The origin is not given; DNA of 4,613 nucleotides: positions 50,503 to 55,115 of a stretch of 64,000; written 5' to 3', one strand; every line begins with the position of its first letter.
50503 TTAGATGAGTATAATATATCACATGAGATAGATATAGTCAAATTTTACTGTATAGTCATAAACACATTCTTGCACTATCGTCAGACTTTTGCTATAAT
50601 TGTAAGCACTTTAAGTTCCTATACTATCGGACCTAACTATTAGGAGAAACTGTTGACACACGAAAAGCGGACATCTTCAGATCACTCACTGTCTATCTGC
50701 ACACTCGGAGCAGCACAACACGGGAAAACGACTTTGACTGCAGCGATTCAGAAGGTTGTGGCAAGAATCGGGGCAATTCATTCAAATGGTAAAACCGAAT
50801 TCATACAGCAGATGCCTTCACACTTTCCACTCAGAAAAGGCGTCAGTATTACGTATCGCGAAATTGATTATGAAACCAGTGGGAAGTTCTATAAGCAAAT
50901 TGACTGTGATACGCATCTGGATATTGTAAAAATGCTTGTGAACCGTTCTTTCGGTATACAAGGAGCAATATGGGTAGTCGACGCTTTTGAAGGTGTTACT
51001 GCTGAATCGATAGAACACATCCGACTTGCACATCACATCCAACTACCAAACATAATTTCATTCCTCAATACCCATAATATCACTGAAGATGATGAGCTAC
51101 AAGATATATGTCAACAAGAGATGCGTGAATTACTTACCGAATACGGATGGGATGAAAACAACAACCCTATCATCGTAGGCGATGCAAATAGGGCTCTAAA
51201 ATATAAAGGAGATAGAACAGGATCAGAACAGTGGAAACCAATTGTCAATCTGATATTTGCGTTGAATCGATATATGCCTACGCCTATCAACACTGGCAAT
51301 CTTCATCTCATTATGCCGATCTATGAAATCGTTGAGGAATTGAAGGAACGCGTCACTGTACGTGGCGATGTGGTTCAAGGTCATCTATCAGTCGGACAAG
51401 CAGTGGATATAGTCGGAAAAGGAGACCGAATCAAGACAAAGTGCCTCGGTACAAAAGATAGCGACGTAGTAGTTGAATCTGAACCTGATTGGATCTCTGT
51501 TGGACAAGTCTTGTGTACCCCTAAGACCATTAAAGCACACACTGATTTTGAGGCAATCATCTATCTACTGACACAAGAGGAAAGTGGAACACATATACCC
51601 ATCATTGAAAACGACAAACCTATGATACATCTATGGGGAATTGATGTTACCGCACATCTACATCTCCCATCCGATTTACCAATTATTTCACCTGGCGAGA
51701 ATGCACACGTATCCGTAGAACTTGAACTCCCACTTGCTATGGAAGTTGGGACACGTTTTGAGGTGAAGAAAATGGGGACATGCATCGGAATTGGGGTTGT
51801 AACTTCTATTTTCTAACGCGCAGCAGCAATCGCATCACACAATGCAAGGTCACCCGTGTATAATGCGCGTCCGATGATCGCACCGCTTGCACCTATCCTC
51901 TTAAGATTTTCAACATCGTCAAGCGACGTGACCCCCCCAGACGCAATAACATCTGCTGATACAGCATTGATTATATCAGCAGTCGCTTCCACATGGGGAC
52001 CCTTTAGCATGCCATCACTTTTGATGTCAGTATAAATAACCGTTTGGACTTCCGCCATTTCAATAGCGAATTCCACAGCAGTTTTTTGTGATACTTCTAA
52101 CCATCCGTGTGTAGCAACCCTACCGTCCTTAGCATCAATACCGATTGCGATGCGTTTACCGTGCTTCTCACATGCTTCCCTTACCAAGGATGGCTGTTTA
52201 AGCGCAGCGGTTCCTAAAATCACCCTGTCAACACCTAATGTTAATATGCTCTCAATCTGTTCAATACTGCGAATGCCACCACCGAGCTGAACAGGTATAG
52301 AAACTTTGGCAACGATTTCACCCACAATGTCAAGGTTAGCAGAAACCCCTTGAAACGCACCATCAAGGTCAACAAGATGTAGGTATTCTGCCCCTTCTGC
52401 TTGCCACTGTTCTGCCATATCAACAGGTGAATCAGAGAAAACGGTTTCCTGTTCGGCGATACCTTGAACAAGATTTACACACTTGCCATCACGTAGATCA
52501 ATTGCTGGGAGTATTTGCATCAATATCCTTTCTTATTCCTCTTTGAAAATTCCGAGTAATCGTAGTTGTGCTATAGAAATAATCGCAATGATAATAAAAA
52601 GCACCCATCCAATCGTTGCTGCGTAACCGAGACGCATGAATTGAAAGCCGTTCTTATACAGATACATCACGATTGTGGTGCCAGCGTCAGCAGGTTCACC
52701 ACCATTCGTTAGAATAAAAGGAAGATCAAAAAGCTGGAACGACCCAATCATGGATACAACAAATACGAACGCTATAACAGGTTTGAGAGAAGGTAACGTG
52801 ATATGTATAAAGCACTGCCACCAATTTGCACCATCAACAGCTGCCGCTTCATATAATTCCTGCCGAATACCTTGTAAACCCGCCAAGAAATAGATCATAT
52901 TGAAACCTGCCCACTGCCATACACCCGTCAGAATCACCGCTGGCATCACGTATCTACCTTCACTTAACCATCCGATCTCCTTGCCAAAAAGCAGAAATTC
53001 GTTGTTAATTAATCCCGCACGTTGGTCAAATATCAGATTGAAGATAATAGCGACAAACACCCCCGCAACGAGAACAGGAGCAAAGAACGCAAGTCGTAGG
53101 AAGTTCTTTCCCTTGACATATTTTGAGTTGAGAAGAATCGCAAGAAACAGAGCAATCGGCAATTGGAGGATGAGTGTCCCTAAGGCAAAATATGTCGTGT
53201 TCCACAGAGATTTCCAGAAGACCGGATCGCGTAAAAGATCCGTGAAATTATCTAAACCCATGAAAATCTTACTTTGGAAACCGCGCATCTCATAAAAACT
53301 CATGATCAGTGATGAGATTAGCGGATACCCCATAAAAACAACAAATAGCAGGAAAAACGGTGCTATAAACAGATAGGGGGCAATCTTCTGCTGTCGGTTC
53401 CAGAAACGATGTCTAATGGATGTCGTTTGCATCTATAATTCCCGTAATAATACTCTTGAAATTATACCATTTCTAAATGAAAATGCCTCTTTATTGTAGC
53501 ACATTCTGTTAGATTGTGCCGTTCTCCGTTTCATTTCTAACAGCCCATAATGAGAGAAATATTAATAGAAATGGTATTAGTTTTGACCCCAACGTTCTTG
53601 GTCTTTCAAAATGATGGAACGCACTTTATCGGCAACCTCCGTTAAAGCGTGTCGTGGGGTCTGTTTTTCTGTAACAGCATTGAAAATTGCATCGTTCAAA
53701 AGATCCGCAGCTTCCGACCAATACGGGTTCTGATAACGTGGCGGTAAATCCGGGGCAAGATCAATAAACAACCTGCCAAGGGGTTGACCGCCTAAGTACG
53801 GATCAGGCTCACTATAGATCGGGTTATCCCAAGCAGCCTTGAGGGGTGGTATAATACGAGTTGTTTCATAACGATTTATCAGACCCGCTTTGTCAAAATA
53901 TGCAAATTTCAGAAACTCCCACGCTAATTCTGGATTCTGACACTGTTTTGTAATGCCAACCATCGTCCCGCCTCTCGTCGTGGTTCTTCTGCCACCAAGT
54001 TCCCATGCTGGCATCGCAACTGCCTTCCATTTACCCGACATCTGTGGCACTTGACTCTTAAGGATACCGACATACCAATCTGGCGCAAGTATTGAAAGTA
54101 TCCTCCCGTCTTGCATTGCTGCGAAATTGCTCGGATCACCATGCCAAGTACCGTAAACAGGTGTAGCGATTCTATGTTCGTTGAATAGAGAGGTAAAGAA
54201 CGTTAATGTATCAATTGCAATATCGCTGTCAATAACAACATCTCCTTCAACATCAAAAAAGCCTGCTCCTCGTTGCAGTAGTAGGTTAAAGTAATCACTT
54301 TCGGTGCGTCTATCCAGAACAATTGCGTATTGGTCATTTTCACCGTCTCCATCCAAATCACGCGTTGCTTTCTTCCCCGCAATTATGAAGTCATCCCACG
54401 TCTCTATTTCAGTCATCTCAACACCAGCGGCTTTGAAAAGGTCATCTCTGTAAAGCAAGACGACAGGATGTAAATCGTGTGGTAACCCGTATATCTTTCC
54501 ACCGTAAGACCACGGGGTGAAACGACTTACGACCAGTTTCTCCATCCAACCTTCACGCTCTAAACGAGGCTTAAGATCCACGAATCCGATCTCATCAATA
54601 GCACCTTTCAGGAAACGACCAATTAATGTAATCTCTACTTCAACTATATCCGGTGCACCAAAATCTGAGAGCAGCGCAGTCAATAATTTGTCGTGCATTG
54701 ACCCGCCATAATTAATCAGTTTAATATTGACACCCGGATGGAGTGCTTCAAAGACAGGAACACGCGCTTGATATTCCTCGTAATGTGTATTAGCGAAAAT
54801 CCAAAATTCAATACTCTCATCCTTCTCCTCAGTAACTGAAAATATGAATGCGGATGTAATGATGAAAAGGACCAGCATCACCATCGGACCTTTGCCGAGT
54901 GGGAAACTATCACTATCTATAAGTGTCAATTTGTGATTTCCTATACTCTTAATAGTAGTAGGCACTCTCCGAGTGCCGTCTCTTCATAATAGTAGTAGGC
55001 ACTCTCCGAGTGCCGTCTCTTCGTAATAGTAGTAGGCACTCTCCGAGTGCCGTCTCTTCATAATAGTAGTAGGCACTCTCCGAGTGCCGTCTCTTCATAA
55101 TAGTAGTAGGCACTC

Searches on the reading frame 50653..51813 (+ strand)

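Call 85: search_protein_families(library=pfam, proteins=[window:50653-51813:+], max_evalue=0.00001)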
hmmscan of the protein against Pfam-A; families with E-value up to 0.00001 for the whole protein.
window:50653-51813:+ (387 aa): 2 families
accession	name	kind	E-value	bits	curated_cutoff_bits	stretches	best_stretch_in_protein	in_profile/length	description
PF00009.33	GTP_EFTU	-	2.7e-20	73.2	26.5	1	13-199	4-177/188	Elongation factor Tu GTP binding domain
PF03143.23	GTP_EFTU_D3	-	1.7e-17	64.1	27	1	292-386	1-105/106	Elongation factor Tu C-terminal domain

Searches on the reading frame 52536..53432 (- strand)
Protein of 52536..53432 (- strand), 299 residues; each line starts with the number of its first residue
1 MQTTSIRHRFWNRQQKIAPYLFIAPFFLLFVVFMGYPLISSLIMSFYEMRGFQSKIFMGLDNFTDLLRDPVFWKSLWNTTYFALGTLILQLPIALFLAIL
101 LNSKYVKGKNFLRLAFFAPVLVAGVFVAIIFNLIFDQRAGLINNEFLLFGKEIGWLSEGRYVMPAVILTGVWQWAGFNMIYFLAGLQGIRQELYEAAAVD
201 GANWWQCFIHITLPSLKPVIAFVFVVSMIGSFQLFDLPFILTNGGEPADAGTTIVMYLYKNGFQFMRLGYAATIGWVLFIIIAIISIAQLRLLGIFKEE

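Call 85: search_protein_families(library=pfam, proteins=[window:52536-53432:-], max_evalue=0.00001)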
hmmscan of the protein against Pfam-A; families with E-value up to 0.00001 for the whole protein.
window:52536-53432:- (299 aa): 1 family
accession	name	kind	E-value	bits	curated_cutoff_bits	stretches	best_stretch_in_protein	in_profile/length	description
PF00528.27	BPD_transp_1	-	1.7e-17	64.2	26.4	1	91-287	2-173/184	Binding-protein-dependent transport system inner membrane component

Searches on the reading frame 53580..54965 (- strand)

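Call 85: search_protein_families(library=pfam, proteins=[window:53580-54965:-], max_evalue=0.00001)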
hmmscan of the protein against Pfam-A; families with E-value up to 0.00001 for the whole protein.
window:53580-54965:- (462 aa): 2 families
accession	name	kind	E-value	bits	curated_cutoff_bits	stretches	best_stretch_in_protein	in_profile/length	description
PF01547.30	SBP_bac_1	-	1.3e-31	111.1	26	1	64-360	9-305/307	Bacterial extracellular solute-binding protein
PF13416.11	SBP_bac_8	-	3.4e-20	73.4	27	1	72-384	6-271/279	Bacterial extracellular solute-binding protein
